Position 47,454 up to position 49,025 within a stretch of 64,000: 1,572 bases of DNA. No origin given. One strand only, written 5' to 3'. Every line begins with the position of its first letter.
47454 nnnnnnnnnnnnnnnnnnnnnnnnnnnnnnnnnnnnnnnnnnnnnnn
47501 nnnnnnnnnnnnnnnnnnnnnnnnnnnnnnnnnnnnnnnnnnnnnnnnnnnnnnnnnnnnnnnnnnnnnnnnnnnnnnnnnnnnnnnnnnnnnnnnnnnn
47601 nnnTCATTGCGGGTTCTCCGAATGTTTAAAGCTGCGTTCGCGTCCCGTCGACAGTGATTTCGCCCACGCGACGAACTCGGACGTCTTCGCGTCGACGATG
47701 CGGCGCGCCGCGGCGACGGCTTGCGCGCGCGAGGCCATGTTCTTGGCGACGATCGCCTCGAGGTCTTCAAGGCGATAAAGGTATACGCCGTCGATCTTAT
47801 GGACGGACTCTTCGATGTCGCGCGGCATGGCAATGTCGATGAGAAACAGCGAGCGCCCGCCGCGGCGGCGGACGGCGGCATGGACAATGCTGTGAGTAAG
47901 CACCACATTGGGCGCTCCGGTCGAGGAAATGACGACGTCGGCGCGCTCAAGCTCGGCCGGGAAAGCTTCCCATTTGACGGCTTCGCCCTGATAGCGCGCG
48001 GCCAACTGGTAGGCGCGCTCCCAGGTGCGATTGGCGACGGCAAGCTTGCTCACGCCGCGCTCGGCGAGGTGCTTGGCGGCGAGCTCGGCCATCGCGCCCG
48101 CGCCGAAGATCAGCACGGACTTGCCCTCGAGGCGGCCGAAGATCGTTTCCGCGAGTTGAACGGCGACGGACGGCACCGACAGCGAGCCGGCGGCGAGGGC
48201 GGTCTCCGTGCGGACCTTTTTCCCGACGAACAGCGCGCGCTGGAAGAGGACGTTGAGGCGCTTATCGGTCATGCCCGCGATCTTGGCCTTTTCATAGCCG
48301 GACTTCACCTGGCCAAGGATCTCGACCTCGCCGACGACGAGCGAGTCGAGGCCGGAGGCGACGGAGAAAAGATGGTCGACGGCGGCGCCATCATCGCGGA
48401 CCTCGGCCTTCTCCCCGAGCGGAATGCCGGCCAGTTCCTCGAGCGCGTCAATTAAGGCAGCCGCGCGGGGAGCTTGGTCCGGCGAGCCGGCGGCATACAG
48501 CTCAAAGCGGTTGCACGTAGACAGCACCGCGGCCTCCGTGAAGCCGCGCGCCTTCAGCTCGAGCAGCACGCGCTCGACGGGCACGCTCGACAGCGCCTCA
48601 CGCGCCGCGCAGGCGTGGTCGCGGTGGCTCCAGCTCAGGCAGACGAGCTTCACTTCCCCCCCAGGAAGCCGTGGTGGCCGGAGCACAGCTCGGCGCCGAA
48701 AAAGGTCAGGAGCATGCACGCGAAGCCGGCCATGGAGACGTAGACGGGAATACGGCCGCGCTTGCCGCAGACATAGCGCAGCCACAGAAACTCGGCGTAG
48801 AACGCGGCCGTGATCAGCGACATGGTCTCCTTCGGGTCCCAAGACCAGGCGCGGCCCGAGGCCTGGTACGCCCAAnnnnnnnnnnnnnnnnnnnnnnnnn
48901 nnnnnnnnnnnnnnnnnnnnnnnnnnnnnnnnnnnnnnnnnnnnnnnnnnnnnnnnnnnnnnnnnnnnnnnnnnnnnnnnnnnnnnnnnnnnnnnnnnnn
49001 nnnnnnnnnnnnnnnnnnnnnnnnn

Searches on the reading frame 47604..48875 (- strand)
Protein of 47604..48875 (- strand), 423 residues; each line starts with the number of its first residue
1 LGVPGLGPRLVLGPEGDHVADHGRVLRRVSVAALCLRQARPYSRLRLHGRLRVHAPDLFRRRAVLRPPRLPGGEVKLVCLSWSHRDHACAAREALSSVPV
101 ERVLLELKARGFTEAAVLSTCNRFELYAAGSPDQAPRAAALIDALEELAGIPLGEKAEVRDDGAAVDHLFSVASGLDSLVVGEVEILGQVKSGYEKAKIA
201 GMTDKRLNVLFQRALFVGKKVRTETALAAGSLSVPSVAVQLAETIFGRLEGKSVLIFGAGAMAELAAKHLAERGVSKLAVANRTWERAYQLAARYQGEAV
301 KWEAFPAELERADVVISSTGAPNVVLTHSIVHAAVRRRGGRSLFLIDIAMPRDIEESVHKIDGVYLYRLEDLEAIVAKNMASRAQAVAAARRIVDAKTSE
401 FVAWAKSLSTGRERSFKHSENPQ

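Call 8: search_protein_families(library=pfam, proteins=[window:47604-48875:-], max_evalue=0.001)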
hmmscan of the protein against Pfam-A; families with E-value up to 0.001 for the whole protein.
window:47604-48875:- (423 aa): 4 families
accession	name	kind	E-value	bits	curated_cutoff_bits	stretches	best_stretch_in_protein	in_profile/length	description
PF01488.26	Shikimate_DH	-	4e-40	137.5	24.3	1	240-375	1-138/138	Shikimate / quinate 5-dehydrogenase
PF05201.20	GlutR_N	-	2.4e-37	128.5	27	1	81-225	2-151/151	Glutamyl-tRNAGlu reductase, N-terminal domain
PF13241.12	NAD_binding_7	-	2.6e-06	28.4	22.1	1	245-324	1-74/104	Putative NAD(P)-binding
PF16912.11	Glu_dehyd_C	-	0.00049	20.1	34.9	1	248-327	26-115/211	Glucose dehydrogenase C-terminus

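Call 88: search_protein_families(library=ncbifam, proteins=[window:47604-48872:-], max_evalue=1e-20)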
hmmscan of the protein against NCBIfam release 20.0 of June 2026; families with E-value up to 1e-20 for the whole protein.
window:47604-48872:- (422 aa): 7 families
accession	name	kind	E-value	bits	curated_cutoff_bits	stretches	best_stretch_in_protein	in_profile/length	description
TIGR01035.1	hemA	equivalog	1.1e-101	340.8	209.55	1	77-409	2-338/416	glutamyl-tRNA reductase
NF000744.0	PRK00045.1-3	equivalog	1.1e-85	288.2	429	1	77-407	4-344/447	glutamyl-tRNA reductase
NF000750.0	PRK00045.3-4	equivalog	5.7e-58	196.9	289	1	75-405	2-333/439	glutamyl-tRNA reductase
NF000752.0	PRK00045.4-2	equivalog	9.8e-42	143.6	381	1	103-401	36-311/412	glutamyl-tRNA reductase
NF000751.1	PRK00045.4-1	equivalog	3.8e-37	128.3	478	1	111-401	44-314/426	glutamyl-tRNA reductase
NF010548.0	PRK13940.1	equivalog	4.6e-32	111.4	469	1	112-405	42-330/414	glutamyl-tRNA reductase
NF001909.0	PRK00676.1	equivalog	2.9e-21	75.9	478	1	114-283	45-207/338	glutamyl-tRNA reductase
